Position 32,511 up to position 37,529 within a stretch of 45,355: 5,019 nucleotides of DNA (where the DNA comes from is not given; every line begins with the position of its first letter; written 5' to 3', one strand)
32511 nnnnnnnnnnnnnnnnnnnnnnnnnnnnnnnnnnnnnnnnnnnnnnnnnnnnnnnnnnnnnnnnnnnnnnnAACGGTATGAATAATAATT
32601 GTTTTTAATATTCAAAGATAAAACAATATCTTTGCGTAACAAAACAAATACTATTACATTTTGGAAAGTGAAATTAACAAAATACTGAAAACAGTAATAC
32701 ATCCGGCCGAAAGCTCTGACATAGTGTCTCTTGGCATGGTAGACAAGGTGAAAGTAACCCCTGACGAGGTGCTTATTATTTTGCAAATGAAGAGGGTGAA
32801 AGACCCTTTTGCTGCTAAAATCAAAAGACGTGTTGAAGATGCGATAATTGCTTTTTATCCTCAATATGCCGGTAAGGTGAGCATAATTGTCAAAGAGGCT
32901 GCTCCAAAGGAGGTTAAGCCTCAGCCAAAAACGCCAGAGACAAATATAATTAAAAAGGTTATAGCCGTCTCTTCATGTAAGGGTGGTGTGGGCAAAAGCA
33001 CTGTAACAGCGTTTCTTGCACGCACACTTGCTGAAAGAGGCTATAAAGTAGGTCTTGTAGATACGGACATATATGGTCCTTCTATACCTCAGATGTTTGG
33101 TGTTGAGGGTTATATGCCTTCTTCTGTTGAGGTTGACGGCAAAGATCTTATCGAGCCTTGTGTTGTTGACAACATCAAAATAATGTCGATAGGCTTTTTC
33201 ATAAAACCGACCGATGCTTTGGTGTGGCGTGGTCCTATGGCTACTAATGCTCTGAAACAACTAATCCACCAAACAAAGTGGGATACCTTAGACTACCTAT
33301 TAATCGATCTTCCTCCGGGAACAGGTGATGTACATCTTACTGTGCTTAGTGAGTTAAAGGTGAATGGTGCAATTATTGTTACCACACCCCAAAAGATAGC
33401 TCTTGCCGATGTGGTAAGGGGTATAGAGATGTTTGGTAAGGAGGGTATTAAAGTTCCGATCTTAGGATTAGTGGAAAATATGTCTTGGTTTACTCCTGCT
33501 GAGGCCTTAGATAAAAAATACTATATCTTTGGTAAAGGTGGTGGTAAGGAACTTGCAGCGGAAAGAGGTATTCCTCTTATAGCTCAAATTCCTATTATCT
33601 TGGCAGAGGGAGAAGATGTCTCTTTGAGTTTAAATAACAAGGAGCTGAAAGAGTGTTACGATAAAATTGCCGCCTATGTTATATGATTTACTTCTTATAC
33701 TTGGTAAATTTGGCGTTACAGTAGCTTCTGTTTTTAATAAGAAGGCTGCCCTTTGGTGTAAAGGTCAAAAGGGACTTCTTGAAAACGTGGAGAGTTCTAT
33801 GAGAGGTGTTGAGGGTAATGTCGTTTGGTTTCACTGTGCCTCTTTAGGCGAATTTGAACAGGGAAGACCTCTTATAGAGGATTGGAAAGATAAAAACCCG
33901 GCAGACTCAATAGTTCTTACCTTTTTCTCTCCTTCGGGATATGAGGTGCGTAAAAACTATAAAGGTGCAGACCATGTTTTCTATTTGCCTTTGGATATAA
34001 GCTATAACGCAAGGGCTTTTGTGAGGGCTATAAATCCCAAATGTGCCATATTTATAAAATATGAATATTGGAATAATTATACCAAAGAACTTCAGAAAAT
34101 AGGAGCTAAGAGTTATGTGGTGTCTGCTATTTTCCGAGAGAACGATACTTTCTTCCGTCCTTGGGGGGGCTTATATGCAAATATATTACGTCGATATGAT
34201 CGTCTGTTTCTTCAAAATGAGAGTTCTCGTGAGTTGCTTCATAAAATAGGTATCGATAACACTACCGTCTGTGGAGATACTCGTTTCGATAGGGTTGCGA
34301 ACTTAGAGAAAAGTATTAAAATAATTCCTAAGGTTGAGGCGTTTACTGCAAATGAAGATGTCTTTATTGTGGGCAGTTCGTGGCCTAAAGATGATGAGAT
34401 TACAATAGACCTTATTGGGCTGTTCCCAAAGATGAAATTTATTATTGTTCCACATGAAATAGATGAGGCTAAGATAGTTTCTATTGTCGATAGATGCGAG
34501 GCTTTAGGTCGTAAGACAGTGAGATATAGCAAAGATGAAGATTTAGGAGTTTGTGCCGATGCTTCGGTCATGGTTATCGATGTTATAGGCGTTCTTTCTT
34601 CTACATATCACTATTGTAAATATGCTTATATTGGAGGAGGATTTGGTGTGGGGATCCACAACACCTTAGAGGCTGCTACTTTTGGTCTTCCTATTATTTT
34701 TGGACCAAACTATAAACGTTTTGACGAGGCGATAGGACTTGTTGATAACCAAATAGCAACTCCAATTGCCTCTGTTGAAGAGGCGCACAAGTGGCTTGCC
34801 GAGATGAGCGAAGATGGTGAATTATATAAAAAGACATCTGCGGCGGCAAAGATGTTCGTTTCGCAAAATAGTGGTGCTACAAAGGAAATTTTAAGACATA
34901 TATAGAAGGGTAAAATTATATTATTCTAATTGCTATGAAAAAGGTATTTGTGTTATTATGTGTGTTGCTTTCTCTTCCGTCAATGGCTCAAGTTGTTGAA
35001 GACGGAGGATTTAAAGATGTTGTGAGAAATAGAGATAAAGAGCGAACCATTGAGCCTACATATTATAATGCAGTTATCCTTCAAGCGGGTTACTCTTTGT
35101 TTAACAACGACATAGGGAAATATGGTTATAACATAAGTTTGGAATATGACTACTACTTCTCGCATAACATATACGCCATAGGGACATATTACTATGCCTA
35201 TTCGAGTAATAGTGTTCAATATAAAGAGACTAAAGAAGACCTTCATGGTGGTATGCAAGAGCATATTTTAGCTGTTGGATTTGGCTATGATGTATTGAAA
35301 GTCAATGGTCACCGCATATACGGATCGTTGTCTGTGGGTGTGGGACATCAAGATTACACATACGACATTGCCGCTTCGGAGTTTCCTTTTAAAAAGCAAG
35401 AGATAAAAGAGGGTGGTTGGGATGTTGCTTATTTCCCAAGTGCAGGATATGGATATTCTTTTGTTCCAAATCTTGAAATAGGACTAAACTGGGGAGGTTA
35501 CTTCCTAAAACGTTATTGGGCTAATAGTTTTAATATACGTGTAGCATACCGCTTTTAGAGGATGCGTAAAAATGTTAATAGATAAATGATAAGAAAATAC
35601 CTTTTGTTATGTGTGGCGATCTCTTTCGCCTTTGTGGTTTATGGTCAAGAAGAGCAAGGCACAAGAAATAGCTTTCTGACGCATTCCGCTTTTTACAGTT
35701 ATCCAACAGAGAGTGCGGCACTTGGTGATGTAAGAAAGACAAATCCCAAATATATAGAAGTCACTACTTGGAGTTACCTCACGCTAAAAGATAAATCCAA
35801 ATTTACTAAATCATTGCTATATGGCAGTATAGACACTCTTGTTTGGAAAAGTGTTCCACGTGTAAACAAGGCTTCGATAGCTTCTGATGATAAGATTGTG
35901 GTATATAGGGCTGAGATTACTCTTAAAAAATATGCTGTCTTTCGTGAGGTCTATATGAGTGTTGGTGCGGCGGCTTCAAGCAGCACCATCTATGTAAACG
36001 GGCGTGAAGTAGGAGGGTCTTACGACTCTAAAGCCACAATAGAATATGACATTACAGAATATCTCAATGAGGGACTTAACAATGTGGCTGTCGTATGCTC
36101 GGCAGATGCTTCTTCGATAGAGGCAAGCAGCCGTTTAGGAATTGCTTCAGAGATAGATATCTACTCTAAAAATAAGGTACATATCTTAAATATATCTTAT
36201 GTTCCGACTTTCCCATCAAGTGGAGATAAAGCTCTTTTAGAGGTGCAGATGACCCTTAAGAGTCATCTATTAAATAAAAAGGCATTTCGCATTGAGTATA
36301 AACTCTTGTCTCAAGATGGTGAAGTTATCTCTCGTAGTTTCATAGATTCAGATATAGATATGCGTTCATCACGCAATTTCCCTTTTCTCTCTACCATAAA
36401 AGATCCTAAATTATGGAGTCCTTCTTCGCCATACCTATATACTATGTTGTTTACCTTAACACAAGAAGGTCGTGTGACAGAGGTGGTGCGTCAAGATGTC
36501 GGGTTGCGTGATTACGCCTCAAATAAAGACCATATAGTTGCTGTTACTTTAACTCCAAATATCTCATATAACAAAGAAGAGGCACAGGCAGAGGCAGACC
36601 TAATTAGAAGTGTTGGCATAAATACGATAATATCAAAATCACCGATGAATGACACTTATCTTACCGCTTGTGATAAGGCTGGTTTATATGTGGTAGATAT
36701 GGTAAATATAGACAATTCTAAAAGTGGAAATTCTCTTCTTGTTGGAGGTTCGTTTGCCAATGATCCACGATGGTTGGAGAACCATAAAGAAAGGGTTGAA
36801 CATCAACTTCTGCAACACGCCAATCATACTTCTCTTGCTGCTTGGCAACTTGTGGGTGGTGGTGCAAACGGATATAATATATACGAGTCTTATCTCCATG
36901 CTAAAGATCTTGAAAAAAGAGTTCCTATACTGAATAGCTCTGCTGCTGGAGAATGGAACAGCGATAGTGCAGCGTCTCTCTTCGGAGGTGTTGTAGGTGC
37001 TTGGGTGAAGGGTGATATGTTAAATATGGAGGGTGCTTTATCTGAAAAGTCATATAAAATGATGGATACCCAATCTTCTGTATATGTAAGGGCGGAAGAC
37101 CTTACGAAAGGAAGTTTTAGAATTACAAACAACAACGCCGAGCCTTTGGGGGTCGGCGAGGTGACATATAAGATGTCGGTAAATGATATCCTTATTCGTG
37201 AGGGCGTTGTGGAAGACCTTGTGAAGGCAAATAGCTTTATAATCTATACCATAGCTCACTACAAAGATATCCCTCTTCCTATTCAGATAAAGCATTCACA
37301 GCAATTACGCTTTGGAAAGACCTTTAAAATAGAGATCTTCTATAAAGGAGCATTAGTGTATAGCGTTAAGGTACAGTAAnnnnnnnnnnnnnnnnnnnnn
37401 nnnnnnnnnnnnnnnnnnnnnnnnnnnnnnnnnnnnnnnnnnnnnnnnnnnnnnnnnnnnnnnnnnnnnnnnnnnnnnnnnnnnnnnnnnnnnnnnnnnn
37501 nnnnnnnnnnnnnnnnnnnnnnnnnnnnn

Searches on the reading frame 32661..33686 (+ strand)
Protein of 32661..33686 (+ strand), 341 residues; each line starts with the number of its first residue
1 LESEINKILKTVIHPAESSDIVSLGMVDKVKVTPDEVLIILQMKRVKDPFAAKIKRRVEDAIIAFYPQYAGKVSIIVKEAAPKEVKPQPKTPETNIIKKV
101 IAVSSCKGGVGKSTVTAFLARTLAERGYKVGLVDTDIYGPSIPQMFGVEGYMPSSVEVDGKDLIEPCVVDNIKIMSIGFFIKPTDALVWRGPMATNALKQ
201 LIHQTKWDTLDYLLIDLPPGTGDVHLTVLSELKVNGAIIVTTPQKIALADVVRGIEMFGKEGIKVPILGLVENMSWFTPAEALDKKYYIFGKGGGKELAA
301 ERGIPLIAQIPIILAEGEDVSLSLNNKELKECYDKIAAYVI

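Call 10: search_protein_families(library=pfam, proteins=[window:32661-33686:+], max_evalue=0.00001)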
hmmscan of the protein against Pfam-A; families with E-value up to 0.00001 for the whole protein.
window:32661-33686:+ (341 aa): 4 families
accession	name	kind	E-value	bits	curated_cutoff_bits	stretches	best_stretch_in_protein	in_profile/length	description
PF10609.15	ParA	-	1.3e-84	284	27.1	1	97-338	2-243/246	NUBPL iron-transfer P-loop NTPase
PF13614.12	AAA_31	-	5.6e-13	49.7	27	1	99-249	2-155/177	AAA domain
PF01656.29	CbiA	-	3.7e-11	43.5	25.4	1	101-250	1-54/125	CobQ/CobB/MinD/ParA nucleotide binding domain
PF01883.24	FeS_assembly_P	-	2.2e-09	37.9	23.5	1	3-65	2-64/73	Iron-sulfur cluster assembly protein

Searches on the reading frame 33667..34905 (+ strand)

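Call 10: search_protein_families(library=pfam, proteins=[window:33667-34905:+], max_evalue=0.00001)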
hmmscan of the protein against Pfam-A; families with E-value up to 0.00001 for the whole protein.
window:33667-34905:+ (412 aa): 1 family
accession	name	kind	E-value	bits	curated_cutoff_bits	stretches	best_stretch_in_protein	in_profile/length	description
PF04413.22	Glycos_transf_N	-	2.9e-42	144.7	23.9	1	49-209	15-179/179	3-Deoxy-D-manno-octulosonic-acid transferase (kdotransferase)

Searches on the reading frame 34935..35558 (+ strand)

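Call 10: search_protein_families(library=pfam, proteins=[window:34935-35558:+], max_evalue=0.00001)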
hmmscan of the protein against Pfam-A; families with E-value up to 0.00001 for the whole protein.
window:34935-35558:+ (207 aa): 1 family
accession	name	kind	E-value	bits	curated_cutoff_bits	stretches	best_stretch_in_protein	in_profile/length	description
PF13505.12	OMP_b-brl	-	1.3e-08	35.6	28.7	1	49-207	26-175/175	Outer membrane protein beta-barrel domain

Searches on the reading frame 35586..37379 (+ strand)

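Call 10: search_protein_families(library=pfam, proteins=[window:35586-37379:+], max_evalue=0.00001)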
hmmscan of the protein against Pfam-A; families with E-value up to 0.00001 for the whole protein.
window:35586-37379:+ (597 aa): 3 families
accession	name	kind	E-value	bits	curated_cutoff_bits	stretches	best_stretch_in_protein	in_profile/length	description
PF00703.27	Glyco_hydro_2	-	1.7e-14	54.9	23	1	198-308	1-109/109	Glycosyl hydrolases family 2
PF02837.24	Glyco_hydro_2_N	-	8.1e-11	42.6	28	1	93-180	55-144/169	Glycosyl hydrolases family 2, sugar binding domain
PF02836.23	Glyco_hydro_2_C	-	4.6e-10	39.6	21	1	335-449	40-159/302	Glycosyl hydrolases family 2, TIM barrel domain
